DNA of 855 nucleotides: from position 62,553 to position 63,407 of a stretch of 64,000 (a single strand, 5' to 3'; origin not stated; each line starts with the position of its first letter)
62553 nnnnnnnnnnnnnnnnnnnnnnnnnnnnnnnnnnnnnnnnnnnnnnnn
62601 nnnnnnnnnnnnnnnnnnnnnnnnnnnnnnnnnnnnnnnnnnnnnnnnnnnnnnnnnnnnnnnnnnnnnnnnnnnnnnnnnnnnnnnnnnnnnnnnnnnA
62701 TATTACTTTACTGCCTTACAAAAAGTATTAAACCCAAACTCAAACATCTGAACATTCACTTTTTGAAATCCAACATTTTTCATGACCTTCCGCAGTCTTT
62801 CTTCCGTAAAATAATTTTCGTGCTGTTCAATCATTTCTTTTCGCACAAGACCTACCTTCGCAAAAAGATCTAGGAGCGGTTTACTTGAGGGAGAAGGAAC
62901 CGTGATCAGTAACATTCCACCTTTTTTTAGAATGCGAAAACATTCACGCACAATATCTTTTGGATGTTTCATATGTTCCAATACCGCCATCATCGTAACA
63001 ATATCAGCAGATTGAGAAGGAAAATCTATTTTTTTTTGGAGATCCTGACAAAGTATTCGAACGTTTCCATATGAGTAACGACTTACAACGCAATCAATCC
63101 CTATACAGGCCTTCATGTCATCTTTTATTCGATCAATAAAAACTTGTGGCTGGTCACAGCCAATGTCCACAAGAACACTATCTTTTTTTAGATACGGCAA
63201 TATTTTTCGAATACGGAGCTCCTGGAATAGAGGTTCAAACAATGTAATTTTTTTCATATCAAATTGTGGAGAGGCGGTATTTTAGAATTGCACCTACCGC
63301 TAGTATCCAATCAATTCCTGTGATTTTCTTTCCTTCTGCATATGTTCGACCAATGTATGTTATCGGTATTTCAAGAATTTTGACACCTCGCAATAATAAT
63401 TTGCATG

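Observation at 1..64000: A 64-kb block dedicated to glycan assembly with about 14 GT-C-fold membrane glycosyltransferase-like proteins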

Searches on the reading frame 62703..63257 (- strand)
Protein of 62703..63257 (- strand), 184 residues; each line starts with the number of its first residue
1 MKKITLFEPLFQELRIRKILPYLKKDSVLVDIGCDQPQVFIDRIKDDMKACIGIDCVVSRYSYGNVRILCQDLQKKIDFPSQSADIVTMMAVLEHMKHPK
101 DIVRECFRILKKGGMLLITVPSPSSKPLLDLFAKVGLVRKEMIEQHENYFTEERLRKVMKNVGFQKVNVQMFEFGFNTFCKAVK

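Call 13: search_protein_families(library=pfam, proteins=[window:62703-63257:-], max_evalue=0.01)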
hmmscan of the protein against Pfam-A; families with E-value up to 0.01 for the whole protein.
window:62703-63257:- (184 aa): 10 families
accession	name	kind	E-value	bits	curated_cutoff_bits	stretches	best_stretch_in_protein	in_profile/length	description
PF13489.12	Methyltransf_23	-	4.2e-19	69.3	27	1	16-167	13-162/164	Methyltransferase domain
PF08241.18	Methyltransf_11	-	1.5e-12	48.4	21.2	1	66-118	44-95/95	Methyltransferase domain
PF13649.12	Methyltransf_25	-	5.9e-08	33.7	27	1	63-114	46-97/97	Methyltransferase domain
PF13847.12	Methyltransf_31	-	5.1e-07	29.9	27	1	62-141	52-120/145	Methyltransferase domain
PF08242.18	Methyltransf_12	-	8.2e-07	30.1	30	1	65-116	50-98/98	Methyltransferase domain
PF05148.21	Methyltransf_8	-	4.1e-06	27.3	27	1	22-165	69-205/219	Hypothetical methyltransferase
PF01209.24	Ubie_methyltran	-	6.9e-06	26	20.1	1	62-175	96-224/233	ubiE/COQ5 methyltransferase family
PF08003.17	Methyltransf_9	-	3.4e-05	23.4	23.8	1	15-119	106-218/315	Protein of unknown function (DUF1698)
PF07021.18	MetW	-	0.00072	19.7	21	1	17-112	5-104/193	Methionine biosynthesis protein MetW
PF20922.3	Anamorsin_N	-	0.0027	17.9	27.1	1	75-123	43-92/163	Anamorsin, N-terminal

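Call 52: find_encoding_contigs(protein=window:62703-63257:-, flank=10000, max_places=3)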
Protein window:62703-63257:- (184 aa): 1 contig read that carries it; 1 place shown.
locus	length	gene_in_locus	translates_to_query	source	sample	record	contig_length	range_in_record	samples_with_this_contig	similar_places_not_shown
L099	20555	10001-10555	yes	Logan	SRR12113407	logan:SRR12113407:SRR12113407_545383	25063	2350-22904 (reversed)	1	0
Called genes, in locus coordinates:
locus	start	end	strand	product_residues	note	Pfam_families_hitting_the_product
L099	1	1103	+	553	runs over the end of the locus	-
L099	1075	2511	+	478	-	PF01943:Polysacc_synt, PF13440:Polysacc_synt_3, PF03023:MurJ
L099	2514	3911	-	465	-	PF13231:PMT_2 (weak)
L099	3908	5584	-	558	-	-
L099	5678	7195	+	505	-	-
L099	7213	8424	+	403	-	-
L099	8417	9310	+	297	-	PF00535:Glycos_transf_2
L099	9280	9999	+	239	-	PF13641:Glyco_tranf_2_3, PF00535:Glycos_transf_2, PF10111:Glyco_tranf_2_2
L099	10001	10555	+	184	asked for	PF05148:Methyltransf_8 (weak), PF13489:Methyltransf_23, PF13847:Methyltransf_31 (weak), PF08241:Methyltransf_11, PF08242:Methyltransf_12 (weak), PF13649:Methyltransf_25 (weak), PF01209:Ubie_methyltran (faint)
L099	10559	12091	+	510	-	PF13231:PMT_2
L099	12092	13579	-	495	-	-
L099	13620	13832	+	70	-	PF07866:DUF1653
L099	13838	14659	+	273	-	PF01370:Epimerase, PF02719:Polysacc_synt_2, PF04321:RmlD_sub_bind, PF13460:NAD_binding_10 (weak), PF07993:NAD_binding_4 (faint)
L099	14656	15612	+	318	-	PF00535:Glycos_transf_2, PF13641:Glyco_tranf_2_3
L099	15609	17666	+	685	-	-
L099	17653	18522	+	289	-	PF00535:Glycos_transf_2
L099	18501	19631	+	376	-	PF00534:Glycos_transf_1, PF13692:Glyco_trans_1_4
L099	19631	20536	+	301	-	PF00535:Glycos_transf_2, PF10111:Glyco_tranf_2_2 (faint), PF13641:Glyco_tranf_2_3, PF13632:Glyco_trans_2_3 (weak)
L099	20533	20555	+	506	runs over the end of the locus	-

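Call 85: search_protein_families(library=pfam, proteins=[L099:5678-7195:+, L099:7213-8424:+, L099:8417-9310:+, L099:1075-2511:+, L099:3908-5584:-], max_evalue=0.01)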
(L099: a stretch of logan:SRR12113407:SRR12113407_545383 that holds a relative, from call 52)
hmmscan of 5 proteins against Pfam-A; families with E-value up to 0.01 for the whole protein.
L099:5678-7195:+ (505 aa): 0 families

L099:7213-8424:+ (403 aa): 1 family
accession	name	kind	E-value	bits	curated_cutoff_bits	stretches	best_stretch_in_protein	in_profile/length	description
PF05857.17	TraX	-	0.0014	19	25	0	87-191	89-194/217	TraX protein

L099:8417-9310:+ (297 aa): 3 families
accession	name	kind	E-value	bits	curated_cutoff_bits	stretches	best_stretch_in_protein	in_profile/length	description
PF00535.33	Glycos_transf_2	-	3.5e-16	60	23.3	1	5-126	1-135/168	Glycosyl transferase family 2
PF13704.12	Glyco_tranf_2_4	-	0.00016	22.6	27.5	1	12-87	2-84/98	Glycosyl transferase family 2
PF10111.15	Glyco_tranf_2_2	-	0.0022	18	27.3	1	5-90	1-97/276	Glycosyltransferase like family 2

L099:1075-2511:+ (478 aa): 3 families
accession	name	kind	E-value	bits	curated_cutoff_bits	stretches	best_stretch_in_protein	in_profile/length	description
PF13440.11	Polysacc_synt_3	-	6e-48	164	23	1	40-320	6-284/293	Polysaccharide biosynthesis protein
PF01943.22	Polysacc_synt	-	3.8e-21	76.2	28.2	1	12-280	2-274/274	Polysaccharide biosynthesis protein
PF03023.19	MurJ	-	3e-09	36.5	27.4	1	127-447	107-444/451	Lipid II flippase MurJ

L099:3908-5584:- (558 aa): 0 families
